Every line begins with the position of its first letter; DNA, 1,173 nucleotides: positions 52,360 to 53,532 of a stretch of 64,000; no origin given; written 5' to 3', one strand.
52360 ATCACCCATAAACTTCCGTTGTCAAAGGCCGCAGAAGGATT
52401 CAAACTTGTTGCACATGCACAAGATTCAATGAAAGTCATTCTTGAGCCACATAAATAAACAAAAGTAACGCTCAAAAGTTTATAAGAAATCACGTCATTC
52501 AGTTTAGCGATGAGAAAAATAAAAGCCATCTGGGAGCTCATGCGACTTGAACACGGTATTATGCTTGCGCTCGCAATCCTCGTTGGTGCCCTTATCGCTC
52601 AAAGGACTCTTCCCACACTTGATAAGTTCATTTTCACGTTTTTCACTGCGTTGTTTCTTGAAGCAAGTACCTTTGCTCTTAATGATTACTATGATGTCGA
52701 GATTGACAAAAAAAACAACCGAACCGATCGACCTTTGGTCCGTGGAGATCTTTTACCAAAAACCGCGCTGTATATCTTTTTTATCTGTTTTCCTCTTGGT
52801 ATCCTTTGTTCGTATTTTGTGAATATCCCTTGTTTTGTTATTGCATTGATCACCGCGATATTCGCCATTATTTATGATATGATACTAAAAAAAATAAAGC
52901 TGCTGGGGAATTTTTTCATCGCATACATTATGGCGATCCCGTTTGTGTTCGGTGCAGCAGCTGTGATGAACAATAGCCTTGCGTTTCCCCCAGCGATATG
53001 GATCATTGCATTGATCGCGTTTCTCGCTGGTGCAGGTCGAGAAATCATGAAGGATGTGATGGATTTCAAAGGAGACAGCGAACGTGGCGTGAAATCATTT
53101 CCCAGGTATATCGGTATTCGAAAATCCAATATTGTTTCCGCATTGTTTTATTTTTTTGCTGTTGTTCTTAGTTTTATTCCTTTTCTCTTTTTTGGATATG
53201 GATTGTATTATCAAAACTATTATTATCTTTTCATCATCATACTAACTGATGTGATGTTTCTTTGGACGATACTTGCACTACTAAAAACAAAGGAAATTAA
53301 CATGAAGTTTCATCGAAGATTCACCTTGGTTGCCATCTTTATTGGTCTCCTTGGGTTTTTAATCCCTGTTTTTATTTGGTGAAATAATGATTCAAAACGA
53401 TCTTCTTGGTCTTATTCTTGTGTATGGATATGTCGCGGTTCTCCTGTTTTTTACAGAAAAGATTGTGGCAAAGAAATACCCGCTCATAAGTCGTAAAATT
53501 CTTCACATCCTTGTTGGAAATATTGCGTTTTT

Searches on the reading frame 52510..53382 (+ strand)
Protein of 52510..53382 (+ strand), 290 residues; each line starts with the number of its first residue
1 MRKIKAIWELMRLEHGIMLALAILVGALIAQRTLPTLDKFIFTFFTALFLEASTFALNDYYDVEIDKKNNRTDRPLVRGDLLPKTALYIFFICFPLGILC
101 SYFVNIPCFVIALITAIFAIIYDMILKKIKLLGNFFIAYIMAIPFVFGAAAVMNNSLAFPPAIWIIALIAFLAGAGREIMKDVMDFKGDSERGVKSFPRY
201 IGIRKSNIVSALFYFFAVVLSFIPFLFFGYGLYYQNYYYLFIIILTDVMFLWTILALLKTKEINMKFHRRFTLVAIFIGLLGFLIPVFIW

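Call 90: search_protein_families(library=ncbifam, proteins=[window:52510-53382:+], max_evalue=1e-10)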
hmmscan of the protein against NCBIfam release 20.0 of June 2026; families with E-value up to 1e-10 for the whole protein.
window:52510-53382:+ (290 aa): 20 families
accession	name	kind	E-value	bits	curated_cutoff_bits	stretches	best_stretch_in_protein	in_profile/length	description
NF009523.0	PRK12884.1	equivalog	7.5e-79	264.8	269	1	2-288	2-278/279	prenyltransferase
NF009521.0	PRK12882.1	equivalog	4.9e-52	176.9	296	1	2-285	3-275/280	geranylgeranylglycerol-phosphate geranylgeranyltransferase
NF009522.0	PRK12883.1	equivalog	1.2e-44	152.9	353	1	4-286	3-273/279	geranylgeranylglycerol-phosphate geranylgeranyltransferase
TIGR01475.1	ubiA_other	subfamily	2.9e-29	102.4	180.8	1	3-279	1-273/282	UbiA-like polyprenyltransferase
NF009609.0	PRK13106.1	equivalog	4.2e-23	82.2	349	1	3-271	14-281/301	prenyltransferase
NF009513.0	PRK12872.1-3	equivalog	4.1e-21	75.8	288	1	22-284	36-288/293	prenyltransferase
NF005742.0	PRK07566.1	equivalog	1.3e-18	67.2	313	1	50-223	78-252/315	chlorophyll synthase ChlG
TIGR01473.1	cyoE_ctaB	equivalog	1.6e-17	64.2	210.3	1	6-286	2-278/281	heme o synthase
NF009524.0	PRK12886.1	equivalog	4.4e-17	62.4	387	1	2-276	6-274/291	prenyltransferase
NF035940.1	prenyl_rel_EboC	equivalog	1.4e-16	60.7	250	1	17-171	11-167/292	UbiA-like protein EboC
NF009515.0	PRK12874.1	equivalog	7.8e-16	58.3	392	1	2-280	6-278/291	4-hydroxybenzoate polyprenyltransferase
TIGR01476.1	chlor_syn_BchG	subfamily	1.6e-15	57.3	212.3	1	50-253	50-247/283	(bacterio)chlorophyll synthase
NF009512.0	PRK12872.1-1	equivalog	1.2e-14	54.6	278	1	10-286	6-298/303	geranylgeranylglycerol-phosphate geranylgeranyltransferase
NF041585.1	MqnP_Cj_Hp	exception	1.5e-14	54.1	375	1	4-280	1-271/281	menaquinone biosynthesis prenyltransferase MqnP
NF009532.0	PRK12895.1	equivalog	5.2e-14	52.3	414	1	3-287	2-276/286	prenyltransferase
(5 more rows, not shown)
